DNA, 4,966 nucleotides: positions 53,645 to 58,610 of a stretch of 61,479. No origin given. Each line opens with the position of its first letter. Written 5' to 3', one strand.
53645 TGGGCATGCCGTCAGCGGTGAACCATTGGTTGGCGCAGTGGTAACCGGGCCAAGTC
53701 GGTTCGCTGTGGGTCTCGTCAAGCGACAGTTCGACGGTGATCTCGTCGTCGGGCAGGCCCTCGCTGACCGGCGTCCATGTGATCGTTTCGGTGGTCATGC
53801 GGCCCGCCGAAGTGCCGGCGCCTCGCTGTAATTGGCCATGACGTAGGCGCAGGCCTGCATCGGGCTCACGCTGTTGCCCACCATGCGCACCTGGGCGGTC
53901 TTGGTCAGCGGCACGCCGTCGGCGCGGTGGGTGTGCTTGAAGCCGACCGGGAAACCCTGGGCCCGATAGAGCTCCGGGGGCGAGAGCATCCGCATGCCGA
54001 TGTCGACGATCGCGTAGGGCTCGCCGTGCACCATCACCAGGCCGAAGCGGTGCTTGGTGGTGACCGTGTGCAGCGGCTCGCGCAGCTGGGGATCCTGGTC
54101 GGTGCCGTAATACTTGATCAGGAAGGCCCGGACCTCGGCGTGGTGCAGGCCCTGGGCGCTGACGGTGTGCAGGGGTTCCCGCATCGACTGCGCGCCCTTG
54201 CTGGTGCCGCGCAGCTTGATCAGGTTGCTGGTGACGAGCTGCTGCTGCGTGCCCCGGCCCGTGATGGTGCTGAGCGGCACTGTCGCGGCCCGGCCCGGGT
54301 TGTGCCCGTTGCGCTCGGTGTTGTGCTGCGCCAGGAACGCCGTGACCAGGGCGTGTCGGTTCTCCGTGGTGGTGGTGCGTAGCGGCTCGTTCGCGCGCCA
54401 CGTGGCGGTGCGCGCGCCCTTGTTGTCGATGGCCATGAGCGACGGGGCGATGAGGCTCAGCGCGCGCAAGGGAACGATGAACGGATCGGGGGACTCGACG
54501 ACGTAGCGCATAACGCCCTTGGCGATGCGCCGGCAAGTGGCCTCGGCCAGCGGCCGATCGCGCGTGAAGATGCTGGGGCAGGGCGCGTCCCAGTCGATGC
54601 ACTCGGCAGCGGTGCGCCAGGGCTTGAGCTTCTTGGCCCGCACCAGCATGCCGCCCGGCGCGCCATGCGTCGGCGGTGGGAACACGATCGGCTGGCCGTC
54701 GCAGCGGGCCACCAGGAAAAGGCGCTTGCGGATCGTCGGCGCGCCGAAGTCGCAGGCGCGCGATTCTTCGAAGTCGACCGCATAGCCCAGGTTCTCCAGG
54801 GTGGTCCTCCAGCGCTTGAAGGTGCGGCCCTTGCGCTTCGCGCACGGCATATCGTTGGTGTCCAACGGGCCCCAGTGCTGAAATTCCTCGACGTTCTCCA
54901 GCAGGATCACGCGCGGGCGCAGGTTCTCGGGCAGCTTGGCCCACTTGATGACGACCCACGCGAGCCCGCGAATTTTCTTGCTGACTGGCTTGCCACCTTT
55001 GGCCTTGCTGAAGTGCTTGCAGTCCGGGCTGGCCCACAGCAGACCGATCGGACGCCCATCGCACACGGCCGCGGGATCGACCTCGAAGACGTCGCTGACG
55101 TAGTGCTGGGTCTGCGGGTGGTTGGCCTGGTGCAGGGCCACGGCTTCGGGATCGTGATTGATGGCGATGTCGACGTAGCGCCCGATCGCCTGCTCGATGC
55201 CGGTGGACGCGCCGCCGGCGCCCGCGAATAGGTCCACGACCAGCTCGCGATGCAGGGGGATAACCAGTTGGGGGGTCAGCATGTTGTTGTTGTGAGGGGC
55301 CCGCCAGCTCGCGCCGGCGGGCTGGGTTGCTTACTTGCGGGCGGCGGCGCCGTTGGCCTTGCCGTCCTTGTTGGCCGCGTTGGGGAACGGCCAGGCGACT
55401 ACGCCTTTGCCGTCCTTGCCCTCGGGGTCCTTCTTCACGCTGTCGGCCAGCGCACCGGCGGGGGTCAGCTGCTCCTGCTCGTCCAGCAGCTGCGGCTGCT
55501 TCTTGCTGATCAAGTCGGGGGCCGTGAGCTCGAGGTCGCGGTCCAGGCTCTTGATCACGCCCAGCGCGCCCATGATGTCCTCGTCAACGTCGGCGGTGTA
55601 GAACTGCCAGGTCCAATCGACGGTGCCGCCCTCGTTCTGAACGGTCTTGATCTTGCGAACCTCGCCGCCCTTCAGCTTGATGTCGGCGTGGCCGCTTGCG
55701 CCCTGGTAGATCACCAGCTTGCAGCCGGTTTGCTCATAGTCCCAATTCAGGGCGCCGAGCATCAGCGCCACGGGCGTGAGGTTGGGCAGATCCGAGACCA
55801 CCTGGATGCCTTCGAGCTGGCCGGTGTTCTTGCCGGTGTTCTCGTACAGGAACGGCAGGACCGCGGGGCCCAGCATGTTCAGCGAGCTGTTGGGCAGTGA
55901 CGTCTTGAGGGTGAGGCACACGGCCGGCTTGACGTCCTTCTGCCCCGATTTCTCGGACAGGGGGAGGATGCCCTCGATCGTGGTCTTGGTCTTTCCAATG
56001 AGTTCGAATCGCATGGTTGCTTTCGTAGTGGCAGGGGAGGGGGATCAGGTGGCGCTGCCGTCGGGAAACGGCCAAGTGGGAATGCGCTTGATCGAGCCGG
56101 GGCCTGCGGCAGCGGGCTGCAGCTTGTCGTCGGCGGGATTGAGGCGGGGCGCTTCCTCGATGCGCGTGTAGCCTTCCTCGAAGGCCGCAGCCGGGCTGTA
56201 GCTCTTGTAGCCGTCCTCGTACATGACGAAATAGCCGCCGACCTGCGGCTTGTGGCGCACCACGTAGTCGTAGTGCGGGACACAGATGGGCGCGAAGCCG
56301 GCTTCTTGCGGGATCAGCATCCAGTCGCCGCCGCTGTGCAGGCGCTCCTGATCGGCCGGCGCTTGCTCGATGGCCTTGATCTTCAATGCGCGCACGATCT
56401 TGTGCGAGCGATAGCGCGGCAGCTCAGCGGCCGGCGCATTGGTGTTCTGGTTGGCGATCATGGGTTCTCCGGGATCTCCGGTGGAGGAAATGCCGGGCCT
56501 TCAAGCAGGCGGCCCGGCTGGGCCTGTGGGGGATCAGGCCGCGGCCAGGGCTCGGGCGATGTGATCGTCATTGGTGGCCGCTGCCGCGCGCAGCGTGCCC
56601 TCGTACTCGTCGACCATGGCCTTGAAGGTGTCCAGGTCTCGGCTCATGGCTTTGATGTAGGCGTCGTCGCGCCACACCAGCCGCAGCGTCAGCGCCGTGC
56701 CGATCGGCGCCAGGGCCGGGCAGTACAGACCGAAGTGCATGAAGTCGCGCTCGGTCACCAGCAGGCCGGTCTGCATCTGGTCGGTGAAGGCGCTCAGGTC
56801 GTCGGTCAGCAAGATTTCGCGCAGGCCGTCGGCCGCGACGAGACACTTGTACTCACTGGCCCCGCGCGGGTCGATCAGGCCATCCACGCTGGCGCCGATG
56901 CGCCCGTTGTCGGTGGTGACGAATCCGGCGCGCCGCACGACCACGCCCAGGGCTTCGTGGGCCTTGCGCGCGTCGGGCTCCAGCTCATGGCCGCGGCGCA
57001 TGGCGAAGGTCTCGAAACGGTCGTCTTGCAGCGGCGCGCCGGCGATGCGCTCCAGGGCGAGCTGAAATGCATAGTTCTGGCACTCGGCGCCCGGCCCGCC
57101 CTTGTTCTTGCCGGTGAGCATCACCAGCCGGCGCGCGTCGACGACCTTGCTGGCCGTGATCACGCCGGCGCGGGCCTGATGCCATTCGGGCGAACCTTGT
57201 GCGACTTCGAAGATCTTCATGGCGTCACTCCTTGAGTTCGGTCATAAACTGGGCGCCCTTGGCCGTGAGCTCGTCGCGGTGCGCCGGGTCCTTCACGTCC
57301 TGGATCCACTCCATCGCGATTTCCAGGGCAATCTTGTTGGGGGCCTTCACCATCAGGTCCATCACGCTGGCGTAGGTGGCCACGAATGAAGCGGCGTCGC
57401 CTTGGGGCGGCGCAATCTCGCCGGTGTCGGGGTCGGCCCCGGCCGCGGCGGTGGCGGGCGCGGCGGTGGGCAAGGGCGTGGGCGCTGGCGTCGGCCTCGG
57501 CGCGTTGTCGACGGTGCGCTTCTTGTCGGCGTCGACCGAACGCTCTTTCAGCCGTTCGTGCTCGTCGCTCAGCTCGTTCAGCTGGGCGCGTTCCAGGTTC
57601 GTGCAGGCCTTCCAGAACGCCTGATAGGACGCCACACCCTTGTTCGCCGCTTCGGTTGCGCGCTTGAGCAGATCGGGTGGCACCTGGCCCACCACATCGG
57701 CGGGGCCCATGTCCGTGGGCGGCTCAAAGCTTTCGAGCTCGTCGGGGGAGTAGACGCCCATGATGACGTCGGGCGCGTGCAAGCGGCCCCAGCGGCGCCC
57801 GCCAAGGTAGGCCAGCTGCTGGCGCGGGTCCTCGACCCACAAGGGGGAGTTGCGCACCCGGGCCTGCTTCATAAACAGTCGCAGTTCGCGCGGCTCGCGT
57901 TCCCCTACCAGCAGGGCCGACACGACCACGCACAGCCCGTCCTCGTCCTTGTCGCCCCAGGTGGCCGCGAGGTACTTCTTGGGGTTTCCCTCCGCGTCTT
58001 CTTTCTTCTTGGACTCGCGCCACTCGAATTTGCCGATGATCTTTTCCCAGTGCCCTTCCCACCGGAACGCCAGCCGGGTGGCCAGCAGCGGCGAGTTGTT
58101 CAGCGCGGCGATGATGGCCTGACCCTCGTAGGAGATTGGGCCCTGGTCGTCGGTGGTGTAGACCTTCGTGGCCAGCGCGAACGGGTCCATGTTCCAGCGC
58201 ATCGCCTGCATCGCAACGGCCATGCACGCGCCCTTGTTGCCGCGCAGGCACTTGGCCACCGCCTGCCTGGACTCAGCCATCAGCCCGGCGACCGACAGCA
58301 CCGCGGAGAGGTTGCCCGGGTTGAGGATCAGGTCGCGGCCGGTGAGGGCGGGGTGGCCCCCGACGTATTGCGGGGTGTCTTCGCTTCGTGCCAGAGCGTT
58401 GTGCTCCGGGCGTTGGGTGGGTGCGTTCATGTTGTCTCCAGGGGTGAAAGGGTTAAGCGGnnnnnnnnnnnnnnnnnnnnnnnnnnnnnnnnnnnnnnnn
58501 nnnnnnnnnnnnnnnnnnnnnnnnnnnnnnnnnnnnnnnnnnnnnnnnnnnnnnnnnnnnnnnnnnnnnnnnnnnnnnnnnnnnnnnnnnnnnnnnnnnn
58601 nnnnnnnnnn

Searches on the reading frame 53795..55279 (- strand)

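Call 103: search_protein_families(library=pfam, proteins=[window:53795-55279:-], max_evalue=0.001)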
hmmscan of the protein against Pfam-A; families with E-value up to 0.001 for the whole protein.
window:53795-55279:- (494 aa): 1 family
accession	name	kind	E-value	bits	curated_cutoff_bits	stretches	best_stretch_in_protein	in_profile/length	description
PF00145.23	DNA_methylase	-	6.7e-28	98.5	22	2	14-193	3-162/324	C-5 cytosine-specific DNA methylase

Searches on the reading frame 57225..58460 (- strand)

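Call 103: search_protein_families(library=pfam, proteins=[window:57225-58460:-], max_evalue=0.001)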
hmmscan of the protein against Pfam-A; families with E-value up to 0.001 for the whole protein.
window:57225-58460:- (411 aa): 1 family
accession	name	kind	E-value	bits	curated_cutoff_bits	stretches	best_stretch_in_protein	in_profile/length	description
PF03837.19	RecT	-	2.4e-19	70.1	24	1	61-246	4-191/198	RecT family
